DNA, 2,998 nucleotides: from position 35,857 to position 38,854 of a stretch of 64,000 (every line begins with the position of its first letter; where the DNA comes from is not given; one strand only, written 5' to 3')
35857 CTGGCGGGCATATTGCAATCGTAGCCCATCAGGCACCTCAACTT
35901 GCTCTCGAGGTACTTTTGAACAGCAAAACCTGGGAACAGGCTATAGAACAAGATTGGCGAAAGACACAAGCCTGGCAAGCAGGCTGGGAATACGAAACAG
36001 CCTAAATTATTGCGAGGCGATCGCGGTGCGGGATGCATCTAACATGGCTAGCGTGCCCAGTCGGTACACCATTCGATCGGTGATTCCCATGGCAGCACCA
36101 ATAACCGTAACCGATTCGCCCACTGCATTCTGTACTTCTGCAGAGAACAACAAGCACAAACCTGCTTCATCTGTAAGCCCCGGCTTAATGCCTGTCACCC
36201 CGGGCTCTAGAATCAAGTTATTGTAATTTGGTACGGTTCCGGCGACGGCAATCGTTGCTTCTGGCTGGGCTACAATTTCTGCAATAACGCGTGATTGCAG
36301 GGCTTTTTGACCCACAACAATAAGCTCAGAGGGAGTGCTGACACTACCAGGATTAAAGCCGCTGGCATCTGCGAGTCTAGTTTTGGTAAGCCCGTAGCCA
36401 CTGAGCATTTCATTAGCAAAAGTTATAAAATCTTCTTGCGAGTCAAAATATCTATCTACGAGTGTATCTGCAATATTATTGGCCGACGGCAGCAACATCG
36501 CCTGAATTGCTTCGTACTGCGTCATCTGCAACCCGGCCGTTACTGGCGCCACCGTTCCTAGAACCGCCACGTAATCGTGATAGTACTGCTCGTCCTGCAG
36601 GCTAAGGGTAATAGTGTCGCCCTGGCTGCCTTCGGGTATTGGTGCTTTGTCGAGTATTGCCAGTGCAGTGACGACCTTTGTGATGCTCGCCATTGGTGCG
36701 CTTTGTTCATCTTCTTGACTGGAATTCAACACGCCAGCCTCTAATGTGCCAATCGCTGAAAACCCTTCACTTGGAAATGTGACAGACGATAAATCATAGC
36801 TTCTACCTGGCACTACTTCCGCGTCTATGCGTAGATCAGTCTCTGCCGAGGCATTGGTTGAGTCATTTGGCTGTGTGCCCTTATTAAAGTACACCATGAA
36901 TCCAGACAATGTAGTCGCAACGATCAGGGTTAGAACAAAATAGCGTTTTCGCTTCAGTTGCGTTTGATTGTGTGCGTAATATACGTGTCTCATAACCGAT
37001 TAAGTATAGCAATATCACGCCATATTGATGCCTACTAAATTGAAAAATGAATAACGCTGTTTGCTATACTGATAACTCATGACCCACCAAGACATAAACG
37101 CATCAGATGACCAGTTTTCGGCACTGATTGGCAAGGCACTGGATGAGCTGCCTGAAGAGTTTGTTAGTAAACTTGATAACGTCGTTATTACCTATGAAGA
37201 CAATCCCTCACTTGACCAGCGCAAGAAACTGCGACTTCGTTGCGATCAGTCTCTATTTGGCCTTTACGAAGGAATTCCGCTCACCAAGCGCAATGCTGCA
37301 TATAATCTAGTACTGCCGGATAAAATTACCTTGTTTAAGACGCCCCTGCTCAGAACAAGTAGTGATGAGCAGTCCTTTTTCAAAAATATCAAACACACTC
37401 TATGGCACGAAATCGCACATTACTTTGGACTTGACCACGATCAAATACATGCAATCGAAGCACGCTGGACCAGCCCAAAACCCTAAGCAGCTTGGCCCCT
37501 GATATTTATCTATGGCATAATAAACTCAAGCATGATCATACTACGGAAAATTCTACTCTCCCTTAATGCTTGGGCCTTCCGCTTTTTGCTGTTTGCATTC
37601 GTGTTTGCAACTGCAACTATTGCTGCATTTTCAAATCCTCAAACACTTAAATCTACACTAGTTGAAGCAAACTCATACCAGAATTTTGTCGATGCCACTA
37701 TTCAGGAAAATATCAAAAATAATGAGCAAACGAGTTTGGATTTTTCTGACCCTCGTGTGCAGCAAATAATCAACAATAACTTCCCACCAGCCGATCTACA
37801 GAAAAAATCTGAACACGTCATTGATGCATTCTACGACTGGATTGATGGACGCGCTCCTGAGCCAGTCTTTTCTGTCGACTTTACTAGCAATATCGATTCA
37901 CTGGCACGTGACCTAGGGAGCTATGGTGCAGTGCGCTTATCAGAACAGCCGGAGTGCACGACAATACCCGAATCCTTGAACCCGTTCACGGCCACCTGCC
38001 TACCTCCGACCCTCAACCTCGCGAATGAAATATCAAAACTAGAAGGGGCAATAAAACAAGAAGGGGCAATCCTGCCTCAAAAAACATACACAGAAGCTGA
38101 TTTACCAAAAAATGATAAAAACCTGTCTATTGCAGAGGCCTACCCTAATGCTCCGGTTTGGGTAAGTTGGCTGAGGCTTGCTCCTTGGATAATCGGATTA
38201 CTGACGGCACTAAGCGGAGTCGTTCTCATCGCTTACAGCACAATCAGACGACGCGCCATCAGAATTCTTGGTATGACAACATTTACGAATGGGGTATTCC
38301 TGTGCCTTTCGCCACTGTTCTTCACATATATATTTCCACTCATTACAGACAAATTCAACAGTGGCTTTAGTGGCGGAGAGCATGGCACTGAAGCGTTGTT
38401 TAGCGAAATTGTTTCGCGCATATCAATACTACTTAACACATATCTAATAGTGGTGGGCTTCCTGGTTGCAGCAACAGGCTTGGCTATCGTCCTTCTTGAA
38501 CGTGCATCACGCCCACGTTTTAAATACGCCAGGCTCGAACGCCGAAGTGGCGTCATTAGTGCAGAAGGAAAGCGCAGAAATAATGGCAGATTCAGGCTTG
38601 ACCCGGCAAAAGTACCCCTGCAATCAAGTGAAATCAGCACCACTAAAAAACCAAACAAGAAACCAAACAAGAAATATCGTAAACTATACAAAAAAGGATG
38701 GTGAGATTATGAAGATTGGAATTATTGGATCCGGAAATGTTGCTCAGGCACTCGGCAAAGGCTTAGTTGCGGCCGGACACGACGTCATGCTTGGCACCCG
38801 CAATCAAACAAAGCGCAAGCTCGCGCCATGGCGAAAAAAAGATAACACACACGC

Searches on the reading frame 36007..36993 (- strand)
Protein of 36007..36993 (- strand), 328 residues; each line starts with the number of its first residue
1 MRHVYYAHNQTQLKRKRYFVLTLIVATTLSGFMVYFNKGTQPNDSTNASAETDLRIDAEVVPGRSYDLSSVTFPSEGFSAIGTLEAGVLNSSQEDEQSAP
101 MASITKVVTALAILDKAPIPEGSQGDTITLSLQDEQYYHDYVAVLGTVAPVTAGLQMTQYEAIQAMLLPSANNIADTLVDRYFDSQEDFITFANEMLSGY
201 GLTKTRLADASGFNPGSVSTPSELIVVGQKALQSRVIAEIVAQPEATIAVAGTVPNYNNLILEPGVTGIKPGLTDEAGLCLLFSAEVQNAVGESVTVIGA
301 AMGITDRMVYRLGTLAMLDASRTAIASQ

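Call 27: search_protein_families(library=pfam, proteins=[window:36007-36993:-], max_evalue=0.01)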
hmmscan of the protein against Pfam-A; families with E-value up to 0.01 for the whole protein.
window:36007-36993:- (328 aa): 2 families
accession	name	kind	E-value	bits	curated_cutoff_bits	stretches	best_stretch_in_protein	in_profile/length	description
PF00768.25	Peptidase_S11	-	1.3e-19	71.1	27.6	1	88-292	25-230/239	D-alanyl-D-alanine carboxypeptidase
PF13354.11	Beta-lactamase2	-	0.0018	18.1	22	1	93-210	15-120/214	Beta-lactamase enzyme family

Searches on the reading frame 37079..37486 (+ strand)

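Call 86: search_protein_families(library=ncbifam, proteins=[window:37079-37486:+], max_evalue=1)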
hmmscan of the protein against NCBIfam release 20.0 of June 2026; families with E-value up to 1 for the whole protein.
window:37079-37486:+ (135 aa): 4 families
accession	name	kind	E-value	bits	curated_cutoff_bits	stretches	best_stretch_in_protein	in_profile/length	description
NF033823.0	archmetzin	subfamily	0.0079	16.2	145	1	92-120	110-138/170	archaemetzincin family Zn-dependent metalloprotease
TIGR03952.1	metzin_BF0631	equivalog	0.021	13.8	208.1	1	102-120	230-248/351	zinc-dependent metalloproteinase lipoprotein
NF041905.1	MXAN_2677_2678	equivalog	0.035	13.1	250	1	94-122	174-202/283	myxosortase-dependent metalloprotease, MXAN_2677/MXAN_2678 family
NF010671.0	PRK14068.1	equivalog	0.04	14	95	1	22-59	13-50/76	exodeoxyribonuclease VII small subunit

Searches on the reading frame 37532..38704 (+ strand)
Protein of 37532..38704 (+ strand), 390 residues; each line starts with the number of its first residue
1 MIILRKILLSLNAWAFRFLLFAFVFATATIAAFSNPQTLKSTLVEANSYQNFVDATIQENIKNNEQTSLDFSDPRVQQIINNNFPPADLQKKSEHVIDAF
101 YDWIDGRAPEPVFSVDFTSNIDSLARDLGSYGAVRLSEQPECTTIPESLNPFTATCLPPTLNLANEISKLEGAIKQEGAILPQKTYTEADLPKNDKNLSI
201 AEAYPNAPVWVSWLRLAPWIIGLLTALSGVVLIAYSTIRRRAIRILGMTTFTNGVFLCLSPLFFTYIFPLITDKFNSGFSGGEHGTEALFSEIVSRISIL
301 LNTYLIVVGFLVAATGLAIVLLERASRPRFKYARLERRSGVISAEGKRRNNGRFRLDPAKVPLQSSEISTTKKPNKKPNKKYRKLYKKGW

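Call 3: search_protein_families(library=pfam, proteins=[window:37532-38704:+], max_evalue=0.1)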
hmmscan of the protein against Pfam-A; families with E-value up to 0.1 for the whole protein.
window:37532-38704:+ (390 aa): 0 families

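Call 86: search_protein_families(library=ncbifam, proteins=[window:37532-38704:+], max_evalue=1)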
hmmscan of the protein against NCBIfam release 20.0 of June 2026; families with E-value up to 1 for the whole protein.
window:37532-38704:+ (390 aa): 1 family
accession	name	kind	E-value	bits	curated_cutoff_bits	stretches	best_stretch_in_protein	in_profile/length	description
NF058619.1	Lipo_CAL66065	equivalog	0.099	12.2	115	1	20-71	7-58/180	GFO_1091 family lipoprotein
